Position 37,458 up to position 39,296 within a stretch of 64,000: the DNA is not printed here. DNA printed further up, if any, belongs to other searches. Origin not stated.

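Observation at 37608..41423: Operon of free-standing NarX/PilJ-type and NIT-type periplasmic sensor domains with no canonical signalling output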

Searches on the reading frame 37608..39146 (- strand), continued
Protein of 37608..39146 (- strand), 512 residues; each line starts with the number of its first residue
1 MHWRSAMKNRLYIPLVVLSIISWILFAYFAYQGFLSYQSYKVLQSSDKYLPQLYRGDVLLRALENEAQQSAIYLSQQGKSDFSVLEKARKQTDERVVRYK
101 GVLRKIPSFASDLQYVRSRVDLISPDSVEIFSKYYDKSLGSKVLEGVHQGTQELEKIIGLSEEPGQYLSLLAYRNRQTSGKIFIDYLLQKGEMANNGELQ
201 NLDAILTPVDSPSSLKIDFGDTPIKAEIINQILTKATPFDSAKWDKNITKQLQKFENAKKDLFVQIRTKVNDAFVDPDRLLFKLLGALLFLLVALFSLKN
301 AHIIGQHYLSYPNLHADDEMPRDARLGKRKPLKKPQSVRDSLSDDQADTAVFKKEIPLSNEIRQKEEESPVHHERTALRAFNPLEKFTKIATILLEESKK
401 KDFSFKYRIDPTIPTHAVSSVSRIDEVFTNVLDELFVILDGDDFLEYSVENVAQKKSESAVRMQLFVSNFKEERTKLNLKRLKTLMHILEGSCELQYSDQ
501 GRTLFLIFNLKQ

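Call 32: search_protein_families(library=pfam, proteins=[L011:2354-5497:-, L012:281-3409:-, L011:9644-11011:-, L012:7540-8796:-, L011:11392-13566:+, L010:4556-5626:-, L010:5720-6829:+, L010:8687-10645:+, L014:4069-4911:+, L013:3702-5285:-], max_evalue=0.0001)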
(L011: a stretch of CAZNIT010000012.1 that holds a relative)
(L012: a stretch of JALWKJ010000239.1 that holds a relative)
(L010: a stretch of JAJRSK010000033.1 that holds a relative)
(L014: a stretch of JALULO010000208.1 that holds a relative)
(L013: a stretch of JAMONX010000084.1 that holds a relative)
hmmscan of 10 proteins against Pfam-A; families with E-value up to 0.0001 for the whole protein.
L011:2354-5497:- (1047 aa): 1 family
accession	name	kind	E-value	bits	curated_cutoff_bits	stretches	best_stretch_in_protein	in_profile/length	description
PF00873.25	ACR_tran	-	1.4e-139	467.1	28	1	26-1043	2-1020/1021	AcrB/AcrD/AcrF family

L012:281-3409:- (1042 aa): 2 families
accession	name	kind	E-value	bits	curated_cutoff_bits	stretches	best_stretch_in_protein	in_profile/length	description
PF00873.25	ACR_tran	-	7.2e-143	478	28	1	20-1038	1-1020/1021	AcrB/AcrD/AcrF family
PF02355.23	SecD_SecF_C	-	5.2e-05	23.2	20.5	0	883-1023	28-171/189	Protein export membrane protein SecD/SecF, C-terminal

L011:9644-11011:- (455 aa): 6 families
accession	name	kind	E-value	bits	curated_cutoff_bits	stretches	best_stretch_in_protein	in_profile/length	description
PF17210.9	SdrD_B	-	1.2e-28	100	29.7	3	150-232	6-87/112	SdrD B-like domain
PF13620.12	CarboxypepD_reg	-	4.6e-19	69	32.3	2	162-207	9-55/82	Carboxypeptidase regulatory-like domain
PF17802.7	SpaA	-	2.9e-10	40.6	23.1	0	162-214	11-64/91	Prealbumin-like fold domain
PF13715.12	CarbopepD_reg_2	-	1.6e-09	38.1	32.2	0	163-206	10-50/88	CarboxypepD_reg-like domain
PF11974.14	bMG3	-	2.5e-06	27.8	34.9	0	371-406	21-57/103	Bacterial alpha-2-macroglobulin MG3 domain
PF09430.16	EMC7_beta-sandw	-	4.5e-06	27.3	26.6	0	166-208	6-47/122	ER membrane protein complex subunit 7, beta-sandwich domain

L012:7540-8796:- (418 aa): 9 families
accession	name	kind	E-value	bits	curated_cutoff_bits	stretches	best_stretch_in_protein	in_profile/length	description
PF17210.9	SdrD_B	-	1.5e-29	102.9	29.7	3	218-290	6-80/112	SdrD B-like domain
PF13620.12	CarboxypepD_reg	-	3.3e-20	72.7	32.3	2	227-275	4-55/82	Carboxypeptidase regulatory-like domain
PF17802.7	SpaA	-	7.3e-12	45.7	23.1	1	230-282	11-64/91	Prealbumin-like fold domain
PF13715.12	CarbopepD_reg_2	-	1.2e-11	44.9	32.2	0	227-274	3-50/88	CarboxypepD_reg-like domain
PF11974.14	bMG3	-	1.1e-07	32.2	34.9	0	229-265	22-59/103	Bacterial alpha-2-macroglobulin MG3 domain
PF24421.1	Ig_J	-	5.8e-06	26.8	29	0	239-277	44-85/104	Tip attachment protein J, Ig-like domain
PF24025.1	Ig_DR_A0283-like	-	7.2e-06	26.7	27.1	0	319-379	6-61/102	DR_A0283-like, Ig-like domain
PF09430.16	EMC7_beta-sandw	-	1.8e-05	25.4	26.6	0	234-276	6-47/122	ER membrane protein complex subunit 7, beta-sandwich domain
PF20598.4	DUF6795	-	3.3e-05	24.6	27.4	0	230-265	7-46/103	Domain of unknown function (DUF6795)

L011:11392-13566:+ (724 aa): 3 families
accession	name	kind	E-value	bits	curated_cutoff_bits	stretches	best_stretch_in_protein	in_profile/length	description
PF00263.26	Secretin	-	1.5e-39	135.8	27.5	1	532-694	2-169/169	Bacterial type II and III secretion system protein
PF03958.22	Secretin_N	-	7.8e-24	84.1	28.2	2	349-456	2-69/69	Bacterial type II/III secretion system short domain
PF21305.2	type_II_gspD_N0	-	5.5e-17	61.8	27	1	116-186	1-71/71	GspD-like, N0 domain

L010:4556-5626:- (356 aa): 1 family
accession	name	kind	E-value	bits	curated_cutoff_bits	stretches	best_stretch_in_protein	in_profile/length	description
PF01312.24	Bac_export_2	-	8e-123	410.4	24.4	1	6-344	2-335/335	FlhB HrpN YscU SpaS Family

L010:5720-6829:+ (369 aa): 0 families

L010:8687-10645:+ (652 aa): 3 families
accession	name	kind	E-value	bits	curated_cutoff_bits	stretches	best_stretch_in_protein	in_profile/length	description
PF00015.26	MCPsignal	-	1.2e-34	120.1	34.6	1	468-616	21-169/172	Methyl-accepting chemotaxis protein (MCP) signalling domain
PF14827.12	dCache_3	-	6.2e-24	85.3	25.7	1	62-283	24-235/239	Double sensory domain of two-component sensor kinase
PF00672.30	HAMP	-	7e-08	33.1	25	1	319-371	2-52/53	HAMP domain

L014:4069-4911:+ (280 aa): 1 family
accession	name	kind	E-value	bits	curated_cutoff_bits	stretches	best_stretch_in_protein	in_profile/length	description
PF01636.29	APH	-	3.4e-10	40.5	23.2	1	33-263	3-207/239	Phosphotransferase enzyme family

L013:3702-5285:- (527 aa): 6 families
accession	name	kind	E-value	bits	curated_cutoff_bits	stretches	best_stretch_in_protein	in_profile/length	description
PF05746.21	DALR_1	-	5.9e-25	88.1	22.3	1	413-527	1-117/117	DALR anticodon binding domain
PF00750.26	tRNA-synt_1d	-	6.2e-20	71.9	23.3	1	95-384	12-306/349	tRNA synthetases class I (R), catalytic domain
PF03485.21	Arg_tRNA_synt_N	-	1.9e-16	60.9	21.5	1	13-77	20-85/85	Arginyl tRNA synthetase N terminal domain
PF01406.26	tRNA-synt_1e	-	3.3e-08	33.7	27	0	357-403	252-298/301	tRNA synthetases class I (C) catalytic domain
PF00133.28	tRNA-synt_1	-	2.1e-07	30.5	22.7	0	350-390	367-407/414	tRNA synthetases class I (I, L, M and V)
PF09334.17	tRNA-synt_1g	-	1e-05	24.9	20.1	0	357-392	326-361/391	tRNA synthetases class I (M)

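Call 63: search_solved_structures(query=A2, max_evalue=1, show_alignments=3)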
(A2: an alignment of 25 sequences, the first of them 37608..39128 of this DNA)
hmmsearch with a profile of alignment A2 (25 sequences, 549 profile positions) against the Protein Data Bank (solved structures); distinct sequences matched with E-value up to 1: 18.
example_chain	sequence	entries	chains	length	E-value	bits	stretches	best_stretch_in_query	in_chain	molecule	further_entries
7z8n_A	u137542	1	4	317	1.4e-10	44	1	383-547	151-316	Histidine kinase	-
6dk7_A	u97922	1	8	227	3e-10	42.9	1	383-545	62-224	RetS (Regulator of Exopolysaccharide and Type III Secretion)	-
6dk8_A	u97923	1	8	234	3.1e-10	42.9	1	383-545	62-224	RetS (Regulator of Exopolysaccharide and Type III Secretion)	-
7n0e_B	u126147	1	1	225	5.1e-10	42.2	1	383-545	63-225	Histidine kinase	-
3sl2_A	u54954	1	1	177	8.7e-07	31.5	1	433-544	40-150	Sensor histidine kinase yycG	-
4i5s_A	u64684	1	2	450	1.2e-06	31.1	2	369-543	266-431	Putative histidine kinase CovS; VicK-like protein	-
3a0t_A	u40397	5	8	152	2.8e-06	29.8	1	392-503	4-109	Sensor protein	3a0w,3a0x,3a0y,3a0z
3a0r_A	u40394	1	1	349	3.5e-06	29.5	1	366-503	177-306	Sensor protein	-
4pl9_A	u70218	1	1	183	4.1e-05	26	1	388-537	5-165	Ethylene receptor 1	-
6paj_A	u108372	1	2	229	0.00017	24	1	433-543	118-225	Sensor protein SrrB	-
9jfj_A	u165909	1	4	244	0.00063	22.1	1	394-543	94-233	Sensor histidine kinase ZraS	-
7p8e_A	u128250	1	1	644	0.0014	20.9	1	365-454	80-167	Receiver domain of histidine kinase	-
5c93_A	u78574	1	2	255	0.0014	20.9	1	382-543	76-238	Histidine kinase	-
4u7n_A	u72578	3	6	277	0.0018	20.6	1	379-543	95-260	Histidine protein kinase sensor protein | Histidine kinase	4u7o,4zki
6n2y_b2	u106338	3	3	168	0.054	15.7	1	301-398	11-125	ATP synthase subunit b | Bacillus PS3 ATP synthase subunit b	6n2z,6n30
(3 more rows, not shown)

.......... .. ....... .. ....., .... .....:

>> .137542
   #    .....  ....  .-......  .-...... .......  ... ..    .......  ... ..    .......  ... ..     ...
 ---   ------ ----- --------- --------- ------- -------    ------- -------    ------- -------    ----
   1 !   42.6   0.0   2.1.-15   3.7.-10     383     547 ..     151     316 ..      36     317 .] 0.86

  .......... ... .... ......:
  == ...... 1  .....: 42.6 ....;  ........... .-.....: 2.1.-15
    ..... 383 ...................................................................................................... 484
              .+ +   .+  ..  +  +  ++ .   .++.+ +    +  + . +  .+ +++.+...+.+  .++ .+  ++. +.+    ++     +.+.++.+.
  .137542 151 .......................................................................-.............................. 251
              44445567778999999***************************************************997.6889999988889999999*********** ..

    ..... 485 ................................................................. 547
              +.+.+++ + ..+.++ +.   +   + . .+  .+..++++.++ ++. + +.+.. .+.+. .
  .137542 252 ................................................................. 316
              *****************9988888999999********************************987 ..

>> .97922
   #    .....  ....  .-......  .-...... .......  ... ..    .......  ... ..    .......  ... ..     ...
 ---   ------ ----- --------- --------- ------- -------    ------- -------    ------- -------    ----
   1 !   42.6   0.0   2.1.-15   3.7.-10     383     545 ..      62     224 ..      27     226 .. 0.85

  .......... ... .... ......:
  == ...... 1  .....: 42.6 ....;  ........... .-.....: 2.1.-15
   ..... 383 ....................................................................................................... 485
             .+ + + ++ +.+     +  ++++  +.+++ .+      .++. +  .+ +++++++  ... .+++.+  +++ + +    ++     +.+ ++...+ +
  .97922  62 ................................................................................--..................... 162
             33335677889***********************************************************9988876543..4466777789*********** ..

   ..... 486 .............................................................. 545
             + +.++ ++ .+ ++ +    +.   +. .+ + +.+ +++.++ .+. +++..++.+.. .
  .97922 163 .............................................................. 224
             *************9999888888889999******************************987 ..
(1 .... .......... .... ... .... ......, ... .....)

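Call 69: find_homologous_proteins(query=A2, max_evalue=0.00001)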
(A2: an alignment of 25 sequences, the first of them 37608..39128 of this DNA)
Query A2 (25 sequences) (506 aa, profile of the alignment): 29 proteins with E <= 0.00001 among 8000 candidates.
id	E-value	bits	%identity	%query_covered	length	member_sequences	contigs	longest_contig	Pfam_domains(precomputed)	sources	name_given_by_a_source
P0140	1.3e-171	590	23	98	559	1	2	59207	PF08376.16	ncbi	-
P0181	1.9e-157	544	26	92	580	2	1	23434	PF02518.32,PF08376.16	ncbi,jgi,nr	ncbi:MAG: hypothetical protein DSZ05_06360 [Sulfurospirillum sp.]|nr:MAG: hypothetical protein DSZ05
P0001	1.9e-151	524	99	100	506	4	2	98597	-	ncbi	-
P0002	4.5e-150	519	76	100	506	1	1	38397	-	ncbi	-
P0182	7.7e-138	479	26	100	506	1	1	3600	PF08376.16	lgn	-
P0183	4.2e-17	81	19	13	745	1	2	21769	PF17874.8,PF00515.35,PF13424.13,PF02518.32,PF00512.32,PF13181.13,PF00072.31,PF07719.24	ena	-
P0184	3.1e-13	68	29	7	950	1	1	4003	PF08447.19,PF13426.14,PF08448.17,PF02518.32,PF00512.32,PF00989.32,PF00072.31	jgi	-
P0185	3.2e-12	64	29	7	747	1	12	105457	PF02518.32,PF24896.2,PF17149.10,PF00512.32,PF23198.2,PF00072.31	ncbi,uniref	ncbi:response regulator, partial [Vibrio sp. 10N.261.46.E12]|uniref:response regulator n=1 Tax=uncla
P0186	1.0e-11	63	29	7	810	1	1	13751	PF02518.32,PF24896.2,PF17149.10,PF00512.32,PF23198.2,PF00072.31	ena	-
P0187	2.8e-11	61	30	8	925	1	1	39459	PF17152.11,PF02518.32,PF00512.32,PF00072.31,PF01627.29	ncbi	-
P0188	2.0e-10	58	-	-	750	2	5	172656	PF02518.32,PF00512.32,PF00072.31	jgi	-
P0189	2.0e-9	55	22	8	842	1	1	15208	PF02518.32,PF00512.32,PF00072.31,PF01627.29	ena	-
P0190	2.1e-9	55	32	6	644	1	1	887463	PF08447.19,PF13426.14,PF02518.32,PF00512.32,PF00989.32,PF00072.31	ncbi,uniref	ncbi:response regulator [Mucilaginibacter calamicampi]|uniref:histidine kinase n=1 Tax=Mucilaginibac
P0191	2.3e-9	55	22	6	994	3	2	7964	PF08447.19,PF13426.14,PF13188.14,PF05227.20,PF08448.17,PF02518.32,PF00512.32,PF00989.32,PF00072.31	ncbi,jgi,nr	ncbi:MAG TPA: PAS domain S-box protein [Bacteroidia bacterium]|jgi:PAS domain S-box-containing prote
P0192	1.6e-8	52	22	7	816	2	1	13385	PF17874.8,PF00515.35,PF13424.13,PF02518.32,PF13181.13,PF00072.31,PF07719.24,PF13374.13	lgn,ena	-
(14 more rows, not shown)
